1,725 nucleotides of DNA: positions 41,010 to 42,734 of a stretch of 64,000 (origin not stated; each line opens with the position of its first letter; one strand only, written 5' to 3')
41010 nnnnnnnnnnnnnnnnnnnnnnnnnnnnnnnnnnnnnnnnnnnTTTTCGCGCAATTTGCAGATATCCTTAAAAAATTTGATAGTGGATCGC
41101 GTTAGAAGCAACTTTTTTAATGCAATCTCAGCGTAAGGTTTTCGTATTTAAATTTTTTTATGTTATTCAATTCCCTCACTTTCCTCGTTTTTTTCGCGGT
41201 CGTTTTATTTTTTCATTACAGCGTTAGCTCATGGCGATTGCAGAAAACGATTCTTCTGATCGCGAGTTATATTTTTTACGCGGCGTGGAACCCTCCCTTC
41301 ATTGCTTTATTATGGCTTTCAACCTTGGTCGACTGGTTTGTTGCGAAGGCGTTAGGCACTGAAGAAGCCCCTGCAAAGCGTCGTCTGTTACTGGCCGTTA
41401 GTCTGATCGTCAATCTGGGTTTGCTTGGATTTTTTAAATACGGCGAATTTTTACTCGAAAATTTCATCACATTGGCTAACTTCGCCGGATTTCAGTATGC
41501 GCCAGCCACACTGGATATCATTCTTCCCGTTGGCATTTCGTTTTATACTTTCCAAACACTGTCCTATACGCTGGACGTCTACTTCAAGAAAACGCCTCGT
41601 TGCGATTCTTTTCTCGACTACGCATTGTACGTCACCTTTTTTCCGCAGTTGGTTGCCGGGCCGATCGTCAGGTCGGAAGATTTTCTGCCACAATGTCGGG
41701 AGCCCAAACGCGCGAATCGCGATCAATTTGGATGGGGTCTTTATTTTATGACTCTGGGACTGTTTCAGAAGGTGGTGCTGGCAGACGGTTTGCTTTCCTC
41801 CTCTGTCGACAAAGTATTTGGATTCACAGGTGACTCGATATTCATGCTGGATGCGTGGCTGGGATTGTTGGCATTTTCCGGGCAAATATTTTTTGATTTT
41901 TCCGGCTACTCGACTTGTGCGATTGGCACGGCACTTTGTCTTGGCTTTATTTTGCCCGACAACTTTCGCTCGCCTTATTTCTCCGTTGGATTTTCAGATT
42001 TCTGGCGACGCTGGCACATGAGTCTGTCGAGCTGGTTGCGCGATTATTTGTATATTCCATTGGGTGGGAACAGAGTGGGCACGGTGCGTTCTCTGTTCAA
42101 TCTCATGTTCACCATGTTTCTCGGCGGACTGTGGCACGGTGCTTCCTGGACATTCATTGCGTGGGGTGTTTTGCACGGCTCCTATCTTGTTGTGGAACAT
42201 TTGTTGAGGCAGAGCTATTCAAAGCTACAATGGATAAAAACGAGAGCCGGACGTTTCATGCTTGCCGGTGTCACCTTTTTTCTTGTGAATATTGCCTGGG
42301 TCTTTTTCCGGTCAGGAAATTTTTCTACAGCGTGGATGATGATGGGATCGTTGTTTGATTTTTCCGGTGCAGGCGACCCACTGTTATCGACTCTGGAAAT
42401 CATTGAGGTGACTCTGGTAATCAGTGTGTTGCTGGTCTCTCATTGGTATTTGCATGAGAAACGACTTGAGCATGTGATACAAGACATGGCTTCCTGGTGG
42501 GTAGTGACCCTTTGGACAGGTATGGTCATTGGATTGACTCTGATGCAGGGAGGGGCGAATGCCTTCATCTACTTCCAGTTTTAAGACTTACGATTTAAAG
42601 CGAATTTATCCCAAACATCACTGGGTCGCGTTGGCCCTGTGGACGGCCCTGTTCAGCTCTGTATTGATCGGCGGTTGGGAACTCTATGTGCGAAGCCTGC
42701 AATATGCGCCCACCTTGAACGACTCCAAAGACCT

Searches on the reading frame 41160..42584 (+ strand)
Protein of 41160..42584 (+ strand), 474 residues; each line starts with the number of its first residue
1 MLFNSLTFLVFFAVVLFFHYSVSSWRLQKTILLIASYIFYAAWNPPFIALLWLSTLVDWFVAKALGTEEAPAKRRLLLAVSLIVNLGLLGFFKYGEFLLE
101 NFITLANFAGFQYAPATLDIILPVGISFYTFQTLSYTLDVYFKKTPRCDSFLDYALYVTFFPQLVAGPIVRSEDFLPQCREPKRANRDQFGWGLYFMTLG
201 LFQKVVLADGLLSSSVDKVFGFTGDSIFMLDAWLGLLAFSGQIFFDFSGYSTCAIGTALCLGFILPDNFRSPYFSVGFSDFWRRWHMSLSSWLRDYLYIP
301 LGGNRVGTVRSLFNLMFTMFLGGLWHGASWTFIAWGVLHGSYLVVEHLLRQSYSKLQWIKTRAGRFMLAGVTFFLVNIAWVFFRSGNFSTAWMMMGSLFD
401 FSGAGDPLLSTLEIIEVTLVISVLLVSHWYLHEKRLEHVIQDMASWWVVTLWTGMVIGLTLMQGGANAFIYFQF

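Call 16: find_encoding_contigs(protein=window:41160-42584:+, flank=10000, max_places=1)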
Protein window:41160-42584:+ (474 aa): 15 contigs read that carry it; 1 place shown.
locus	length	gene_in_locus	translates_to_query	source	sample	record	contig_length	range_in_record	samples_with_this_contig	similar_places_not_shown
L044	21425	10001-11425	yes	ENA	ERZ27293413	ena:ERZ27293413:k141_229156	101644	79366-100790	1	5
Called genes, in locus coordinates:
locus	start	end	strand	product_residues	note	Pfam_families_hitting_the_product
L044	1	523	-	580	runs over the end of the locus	PF03717:PBP_dimer, PF00905:Transpeptidase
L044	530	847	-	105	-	PF04999:FtsL (weak), PF04977:DivIC (weak)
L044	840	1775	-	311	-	PF01795:Methyltransf_5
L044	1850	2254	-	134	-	PF02381:MraZ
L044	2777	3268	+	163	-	PF03100:CcmE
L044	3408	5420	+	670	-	PF01578:Cytochrom_C_asm, PF16327:CcmF_C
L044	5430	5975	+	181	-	PF03918:CcmH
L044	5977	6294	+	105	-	-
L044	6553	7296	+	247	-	PF00005:ABC_tran, PF13304:AAA_21 (weak)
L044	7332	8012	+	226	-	PF01061:ABC2_membrane, PF03379:CcmB, PF12698:ABC2_membrane_3 (weak)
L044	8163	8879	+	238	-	PF01578:Cytochrom_C_asm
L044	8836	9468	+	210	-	PF00578:AhpC-TSA, PF08534:Redoxin, PF00255:GSHPx (faint), PF00085:Thioredoxin (weak), PF13905:Thioredoxin_8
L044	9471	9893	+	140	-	PF13474:SnoaL_3, PF14534:DUF4440, PF12680:SnoaL_2 (weak)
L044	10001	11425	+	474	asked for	PF03062:MBOAT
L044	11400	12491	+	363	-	-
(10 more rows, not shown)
